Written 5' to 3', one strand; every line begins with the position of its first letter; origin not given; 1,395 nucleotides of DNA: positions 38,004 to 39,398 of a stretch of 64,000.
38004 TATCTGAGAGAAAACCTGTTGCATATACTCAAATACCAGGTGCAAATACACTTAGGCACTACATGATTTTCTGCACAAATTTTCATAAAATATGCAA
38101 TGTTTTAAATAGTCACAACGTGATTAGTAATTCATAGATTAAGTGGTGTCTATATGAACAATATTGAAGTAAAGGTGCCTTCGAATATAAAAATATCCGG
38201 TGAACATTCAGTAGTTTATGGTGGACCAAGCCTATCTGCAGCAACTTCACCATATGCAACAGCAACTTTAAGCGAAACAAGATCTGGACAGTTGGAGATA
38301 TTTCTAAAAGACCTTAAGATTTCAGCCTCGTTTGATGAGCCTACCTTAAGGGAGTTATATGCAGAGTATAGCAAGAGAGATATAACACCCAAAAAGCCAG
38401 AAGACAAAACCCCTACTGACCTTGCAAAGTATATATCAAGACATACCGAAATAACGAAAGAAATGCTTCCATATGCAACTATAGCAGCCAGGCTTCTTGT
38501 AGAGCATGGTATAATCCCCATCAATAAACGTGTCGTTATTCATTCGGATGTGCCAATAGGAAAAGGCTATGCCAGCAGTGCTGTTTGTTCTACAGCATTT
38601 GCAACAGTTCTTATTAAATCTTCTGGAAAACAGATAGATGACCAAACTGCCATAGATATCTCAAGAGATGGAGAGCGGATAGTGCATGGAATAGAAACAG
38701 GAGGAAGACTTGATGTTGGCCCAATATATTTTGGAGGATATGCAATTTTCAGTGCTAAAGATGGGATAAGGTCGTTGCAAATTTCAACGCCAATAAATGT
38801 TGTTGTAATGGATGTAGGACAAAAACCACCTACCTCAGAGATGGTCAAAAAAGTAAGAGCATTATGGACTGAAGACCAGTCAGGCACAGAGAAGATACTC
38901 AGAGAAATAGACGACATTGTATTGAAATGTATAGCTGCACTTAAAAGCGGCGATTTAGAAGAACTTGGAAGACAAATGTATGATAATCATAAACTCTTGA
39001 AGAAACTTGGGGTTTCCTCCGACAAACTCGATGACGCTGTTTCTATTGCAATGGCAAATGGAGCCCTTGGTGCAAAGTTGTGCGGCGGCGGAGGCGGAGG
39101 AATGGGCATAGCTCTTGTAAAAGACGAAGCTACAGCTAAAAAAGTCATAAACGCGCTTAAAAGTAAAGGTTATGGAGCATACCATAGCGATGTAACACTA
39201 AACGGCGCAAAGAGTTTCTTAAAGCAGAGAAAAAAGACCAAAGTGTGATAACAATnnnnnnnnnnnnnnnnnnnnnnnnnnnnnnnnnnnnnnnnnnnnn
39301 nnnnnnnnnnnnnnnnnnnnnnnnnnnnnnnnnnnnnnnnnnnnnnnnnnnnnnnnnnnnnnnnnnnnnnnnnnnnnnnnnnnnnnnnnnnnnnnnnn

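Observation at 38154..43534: AT-rich locus combining MVK, PMK, IPK and two MDD-family paralogs, apparently two alternative lower mevalonate routes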

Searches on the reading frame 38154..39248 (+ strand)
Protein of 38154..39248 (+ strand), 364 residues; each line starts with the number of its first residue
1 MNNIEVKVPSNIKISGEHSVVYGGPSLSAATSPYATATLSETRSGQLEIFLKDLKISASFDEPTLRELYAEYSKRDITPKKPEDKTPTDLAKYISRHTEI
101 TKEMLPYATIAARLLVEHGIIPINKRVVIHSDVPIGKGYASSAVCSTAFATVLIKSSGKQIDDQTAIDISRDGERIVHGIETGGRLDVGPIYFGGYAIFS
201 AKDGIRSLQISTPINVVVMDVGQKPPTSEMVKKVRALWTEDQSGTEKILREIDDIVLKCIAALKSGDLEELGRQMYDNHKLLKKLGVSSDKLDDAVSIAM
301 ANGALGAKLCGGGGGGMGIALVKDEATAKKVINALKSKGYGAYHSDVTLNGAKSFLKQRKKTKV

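Call 3: search_protein_families(library=pfam, proteins=[window:38154-39248:+], max_evalue=0.01)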
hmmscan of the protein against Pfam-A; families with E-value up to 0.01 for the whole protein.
window:38154-39248:+ (364 aa): 2 families
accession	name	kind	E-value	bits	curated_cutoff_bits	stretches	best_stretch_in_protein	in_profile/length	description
PF08544.19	GHMP_kinases_C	-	1.6e-18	67.3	21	1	260-340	2-84/85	GHMP kinases C terminal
PF00288.32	GHMP_kinases_N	-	6e-10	39.6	22.3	1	111-195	6-87/87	GHMP kinases N terminal domain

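Call 4: search_protein_families(library=ncbifam, proteins=[window:38154-39248:+], max_evalue=0.01)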
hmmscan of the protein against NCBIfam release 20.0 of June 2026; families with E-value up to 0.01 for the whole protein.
window:38154-39248:+ (364 aa): 15 families
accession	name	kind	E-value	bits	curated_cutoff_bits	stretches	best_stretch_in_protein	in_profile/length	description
TIGR00549.1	mevalon_kin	equivalog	4.7e-52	177.2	163.05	1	9-321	2-276/276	mevalonate kinase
NF003036.0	PRK03926.1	equivalog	1.5e-32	112.9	403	1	5-351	3-295/302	mevalonate kinase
NF003006.0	PRK03817.1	equivalog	5.9e-21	74.8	443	2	245-339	236-329/352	galactokinase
NF001816.0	PRK00555.1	equivalog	4.3e-17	62.1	509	2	254-348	255-349/363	galactokinase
TIGR00131.1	gal_kin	equivalog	7.1e-15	54.8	226.65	1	255-340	281-366/388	galactokinase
NF003705.0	PRK05322.1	equivalog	3.6e-14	52.3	385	1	256-329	281-356/388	galactokinase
TIGR01220.1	Pmev_kin_Gr_pos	equivalog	4.3e-12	45.8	165.7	1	205-339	207-346/358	phosphomevalonate kinase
NF002288.1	PRK01212.1-4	equivalog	6.5e-12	45.1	194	1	107-337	59-280/303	homoserine kinase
NF049969.1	GlMnHpPKinHddA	equivalog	1.1e-08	34.9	600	1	99-354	72-335/338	D-glycero-D-manno-heptose 7-phosphate kinase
NF003472.0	PRK05101.1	equivalog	4.7e-08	32.4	499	1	255-336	274-357/382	galactokinase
TIGR00191.1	thrB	equivalog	1.9e-07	30.3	168.25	1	110-339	66-284/304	homoserine kinase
NF009948.0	PRK13412.1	equivalog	2.8e-05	22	721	1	243-338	855-951/974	bifunctional fucokinase/fucose-1-phosphate guanylyltransferase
NF002870.0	PRK03188.1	equivalog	0.0003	19.6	286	1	258-340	210-288/310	4-(cytidine 5'-diphospho)-2-C-methyl-D-erythritol kinase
NF040957.1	Arch_PMK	equivalog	0.0006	19.4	500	1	140-330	95-295/316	phosphomevalonate kinase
TIGR01920.1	Shik_kin_archae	equivalog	0.0013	18.1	126.85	1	110-167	56-112/266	shikimate kinase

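Call 5: list_cluster_members(proteins=[window:38154-39248:+, window:39256-40341:+, window:40307-41137:+, window:41313-42464:-, window:42464-43534:-, window:46189-47226:+, window:34464-35546:-])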
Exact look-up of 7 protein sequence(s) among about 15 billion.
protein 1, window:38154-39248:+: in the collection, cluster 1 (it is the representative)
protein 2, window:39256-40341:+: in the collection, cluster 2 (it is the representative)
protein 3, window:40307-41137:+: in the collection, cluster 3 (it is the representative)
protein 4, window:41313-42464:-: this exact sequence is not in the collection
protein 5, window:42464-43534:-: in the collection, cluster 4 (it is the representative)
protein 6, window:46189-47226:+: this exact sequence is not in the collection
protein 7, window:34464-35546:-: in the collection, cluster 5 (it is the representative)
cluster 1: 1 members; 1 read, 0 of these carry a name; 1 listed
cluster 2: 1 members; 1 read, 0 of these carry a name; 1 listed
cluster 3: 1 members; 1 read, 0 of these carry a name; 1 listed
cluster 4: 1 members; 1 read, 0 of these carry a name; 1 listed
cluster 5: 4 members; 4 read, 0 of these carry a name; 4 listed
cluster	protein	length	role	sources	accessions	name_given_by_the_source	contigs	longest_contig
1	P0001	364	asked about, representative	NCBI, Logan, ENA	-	-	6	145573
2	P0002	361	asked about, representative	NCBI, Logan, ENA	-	-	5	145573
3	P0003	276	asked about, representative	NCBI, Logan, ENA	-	-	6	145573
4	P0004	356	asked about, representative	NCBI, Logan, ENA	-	-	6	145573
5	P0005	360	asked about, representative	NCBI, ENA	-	-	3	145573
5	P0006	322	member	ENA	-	-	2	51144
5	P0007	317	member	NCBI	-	-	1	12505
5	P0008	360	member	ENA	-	-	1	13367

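Call 22: find_encoding_contigs(protein=P0002, flank=10000, max_places=4)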
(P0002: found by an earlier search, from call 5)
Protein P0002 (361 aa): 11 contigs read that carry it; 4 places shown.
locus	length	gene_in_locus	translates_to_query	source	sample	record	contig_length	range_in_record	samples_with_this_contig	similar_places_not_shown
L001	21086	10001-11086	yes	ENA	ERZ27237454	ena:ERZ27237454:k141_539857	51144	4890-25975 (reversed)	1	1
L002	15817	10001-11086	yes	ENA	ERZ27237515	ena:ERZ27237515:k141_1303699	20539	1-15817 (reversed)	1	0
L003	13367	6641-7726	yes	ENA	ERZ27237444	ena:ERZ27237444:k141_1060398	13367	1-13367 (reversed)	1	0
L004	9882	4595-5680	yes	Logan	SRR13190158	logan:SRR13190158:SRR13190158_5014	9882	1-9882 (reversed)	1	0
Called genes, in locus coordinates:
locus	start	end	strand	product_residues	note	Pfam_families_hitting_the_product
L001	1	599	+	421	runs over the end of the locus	PF00009:GTP_EFTU, PF03144:GTP_EFTU_D2, PF03143:GTP_EFTU_D3, PF22594:GTP-eEF1A_C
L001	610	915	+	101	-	PF00338:Ribosomal_S10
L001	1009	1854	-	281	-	-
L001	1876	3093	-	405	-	PF01941:AdoMet_Synthase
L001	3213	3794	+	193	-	PF01381:HTH_3, PF13560:HTH_31 (weak), PF00571:CBS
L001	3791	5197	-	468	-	PF00884:Sulfatase, PF01663:Phosphodiest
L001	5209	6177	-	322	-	PF01916:DS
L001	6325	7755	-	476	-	PF13404:HTH_AsnC-type, PF13412:HTH_24 (weak)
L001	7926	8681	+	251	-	-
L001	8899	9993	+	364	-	PF00288:GHMP_kinases_N, PF08544:GHMP_kinases_C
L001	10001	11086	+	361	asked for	PF22700:MVD-like_N, PF00288:GHMP_kinases_N, PF18376:MDD_C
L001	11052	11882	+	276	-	PF00696:AA_kinase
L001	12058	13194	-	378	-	PF00288:GHMP_kinases_N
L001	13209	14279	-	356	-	PF22700:MVD-like_N, PF00288:GHMP_kinases_N, PF18376:MDD_C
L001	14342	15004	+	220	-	PF07228:SpoIIE (weak)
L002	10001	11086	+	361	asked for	PF22700:MVD-like_N, PF00288:GHMP_kinases_N, PF18376:MDD_C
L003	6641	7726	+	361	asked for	PF22700:MVD-like_N, PF00288:GHMP_kinases_N, PF18376:MDD_C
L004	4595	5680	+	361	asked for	PF22700:MVD-like_N, PF00288:GHMP_kinases_N, PF18376:MDD_C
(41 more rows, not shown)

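Call 25: find_encoding_contigs(protein=P0004, flank=10000, max_places=2)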
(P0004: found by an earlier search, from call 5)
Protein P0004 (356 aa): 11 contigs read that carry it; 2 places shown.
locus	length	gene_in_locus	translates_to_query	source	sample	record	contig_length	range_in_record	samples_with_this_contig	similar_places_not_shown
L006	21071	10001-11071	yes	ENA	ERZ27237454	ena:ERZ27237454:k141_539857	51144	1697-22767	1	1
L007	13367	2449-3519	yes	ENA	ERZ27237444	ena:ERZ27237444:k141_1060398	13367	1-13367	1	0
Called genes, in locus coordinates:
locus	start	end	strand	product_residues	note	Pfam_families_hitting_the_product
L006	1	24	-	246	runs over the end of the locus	PF00520:Ion_trans (weak), PF07885:Ion_trans_2, PF02254:TrkA_N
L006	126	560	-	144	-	PF01850:PIN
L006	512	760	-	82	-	PF02697:VAPB_antitox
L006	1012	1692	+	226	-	-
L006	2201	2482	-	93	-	-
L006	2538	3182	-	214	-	PF00990:GGDEF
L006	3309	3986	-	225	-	PF00230:MIP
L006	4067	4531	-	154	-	PF00578:AhpC-TSA, PF08534:Redoxin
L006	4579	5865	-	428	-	PF00390:malic, PF03949:Malic_M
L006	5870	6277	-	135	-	-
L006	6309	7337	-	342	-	PF08271:Zn_Ribbon_TF, PF00382:TFIIB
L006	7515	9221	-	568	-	PF13231:PMT_2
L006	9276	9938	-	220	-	PF07228:SpoIIE (weak)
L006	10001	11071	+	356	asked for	PF22700:MVD-like_N, PF00288:GHMP_kinases_N, PF18376:MDD_C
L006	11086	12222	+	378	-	PF00288:GHMP_kinases_N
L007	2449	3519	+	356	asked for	PF22700:MVD-like_N, PF00288:GHMP_kinases_N, PF18376:MDD_C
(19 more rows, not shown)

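Call 29: find_related_loci(query=A1, collection=genome_contigs, flank=10000)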
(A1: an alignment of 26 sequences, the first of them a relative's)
Query A1 (361 aa) in genome_contigs; peptide patterns used: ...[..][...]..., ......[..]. (x = any residue, [..] = any of these).
600 stretches matched a pattern (row limit reached: there are more); 589 encode a relative of the query (tblastn E <= 1e-3); the best 80 are kept; 80 distinct loci.
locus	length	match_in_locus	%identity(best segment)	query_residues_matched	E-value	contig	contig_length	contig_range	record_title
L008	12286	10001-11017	49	10-351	1e-104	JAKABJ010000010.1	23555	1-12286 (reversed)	MAG: Candidatus Micrarchaeota archaeon isolate WH2.bin153 NODE_3575_length_23555_cov_4.271555, whole genome shotgun sequ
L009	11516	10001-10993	50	14-343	1e-100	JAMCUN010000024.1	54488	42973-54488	MAG: Thermoplasmatota archaeon isolate FK_Sedi_A_Bin.125 NODE_1012_length_54488_cov_3.59866, whole genome shotgun sequen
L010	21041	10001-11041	48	10-360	2e-100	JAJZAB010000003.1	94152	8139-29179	MAG: Candidatus Micrarchaeota archaeon isolate FK5.bin71 NODE_195_length_94152_cov_23.052997, whole genome shotgun seque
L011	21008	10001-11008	47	14-353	8e-88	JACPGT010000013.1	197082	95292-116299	MAG: Candidatus Micrarchaeota archaeon isolate NC_groundwater_395_Ag_B-0.1um_58_13 GD18-4_B1_scaffold_656961, whole geno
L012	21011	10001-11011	43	12-351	4e-90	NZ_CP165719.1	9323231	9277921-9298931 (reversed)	Candidatus Uabimicrobium sp. HlEnr_7 chromosome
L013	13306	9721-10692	45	15-343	3e-85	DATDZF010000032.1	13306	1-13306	MAG TPA_asm: Candidatus Norongarragalinales archaeon isolate SMAG_U8185 k141_50774, whole genome shotgun sequence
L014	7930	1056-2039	45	13-346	5e-81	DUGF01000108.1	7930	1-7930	MAG TPA_asm: Candidatus Micrarchaeota archaeon isolate UBA10214 contig_226297, whole genome shotgun sequence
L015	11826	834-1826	42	8-342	2e-80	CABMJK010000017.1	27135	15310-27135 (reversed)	uncultured archaeon isolate LFW-281_7 genome assembly, contig: LFW2817_24, whole genome shotgun sequence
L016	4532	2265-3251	46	10-340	5e-80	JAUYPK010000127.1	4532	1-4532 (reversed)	MAG: Candidatus Micrarchaeota archaeon isolate C4_metabat.bin.26 C4_k141_162733, whole genome shotgun sequence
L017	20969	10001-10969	46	14-341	2e-79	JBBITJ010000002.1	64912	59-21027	MAG: Candidatus Micrarchaeota archaeon isolate TCF170221_bin_394 NODE_115_length_64912_cov_14.684105, whole genome shotg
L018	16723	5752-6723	44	14-343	6e-78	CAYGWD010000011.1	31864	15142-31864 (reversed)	MAG TPA_asm: uncultured archaeon isolate ERP119294_co1_153 genome assembly, contig: NODE_1541_length_31864_cov_13.115848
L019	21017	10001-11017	41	7-350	2e-80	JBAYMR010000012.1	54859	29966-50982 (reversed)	MAG: Candidatus Micrarchaeia archaeon isolate SO_2016_LW1_44 scaffold00364_LW64-88_2016, whole genome shotgun sequence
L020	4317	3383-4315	45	19-343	8e-76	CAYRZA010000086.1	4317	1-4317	MAG TPA_asm: uncultured Desulfurococcales archaeon isolate SRP041649_co1_27 genome assembly, contig: NODE_4335_length_43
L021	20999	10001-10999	39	14-350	2e-63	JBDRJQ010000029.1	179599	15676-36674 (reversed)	MAG: Nanoarchaeota archaeon isolate MEGAHIT-group-1.660 k141_3225184, whole genome shotgun sequence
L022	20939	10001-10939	38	19-343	1e-62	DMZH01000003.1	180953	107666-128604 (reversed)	MAG TPA_asm: Candidatus Woesebacteria bacterium isolate UBA8517 contig_8038, whole genome shotgun sequence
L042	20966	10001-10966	37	14-346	3e-55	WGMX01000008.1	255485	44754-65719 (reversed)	MAG: Anaerolineaceae bacterium isolate RI_313 c_000000147976, whole genome shotgun sequence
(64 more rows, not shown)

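Call 35: find_related_loci(query=A2, collection=metagenome_contigs, flank=10000)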
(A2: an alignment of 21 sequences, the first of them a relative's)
Query A2 (361 aa) in metagenome_contigs; peptide patterns used: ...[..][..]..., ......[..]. (x = any residue, [..] = any of these).
600 stretches matched a pattern (row limit reached: there are more); 577 encode a relative of the query (tblastn E <= 1e-3); the best 80 are kept; 80 distinct loci.
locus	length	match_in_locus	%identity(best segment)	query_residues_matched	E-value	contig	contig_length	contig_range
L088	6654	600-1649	50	8-357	7e-93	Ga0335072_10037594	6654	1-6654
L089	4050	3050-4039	48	11-343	4e-91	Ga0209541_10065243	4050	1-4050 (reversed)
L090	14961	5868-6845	46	14-345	1e-89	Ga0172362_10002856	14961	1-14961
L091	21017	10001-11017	47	14-356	6e-89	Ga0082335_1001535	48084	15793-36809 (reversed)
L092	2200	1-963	45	21-344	4e-81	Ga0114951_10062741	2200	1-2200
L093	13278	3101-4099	41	13-350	8e-76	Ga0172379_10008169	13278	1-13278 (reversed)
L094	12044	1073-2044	40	13-343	5e-72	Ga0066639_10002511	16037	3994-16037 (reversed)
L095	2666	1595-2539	41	19-344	4e-68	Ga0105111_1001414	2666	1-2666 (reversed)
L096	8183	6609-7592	42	14-327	4e-67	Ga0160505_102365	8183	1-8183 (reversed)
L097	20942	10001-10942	42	25-341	1e-71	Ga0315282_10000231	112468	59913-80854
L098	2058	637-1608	39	14-342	6e-67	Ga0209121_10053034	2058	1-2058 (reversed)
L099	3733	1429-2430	38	5-345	4e-65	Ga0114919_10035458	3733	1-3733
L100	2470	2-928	44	25-345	7e-65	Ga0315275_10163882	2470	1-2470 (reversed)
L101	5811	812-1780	40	13-346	1e-61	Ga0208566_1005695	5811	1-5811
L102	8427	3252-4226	37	20-349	6e-62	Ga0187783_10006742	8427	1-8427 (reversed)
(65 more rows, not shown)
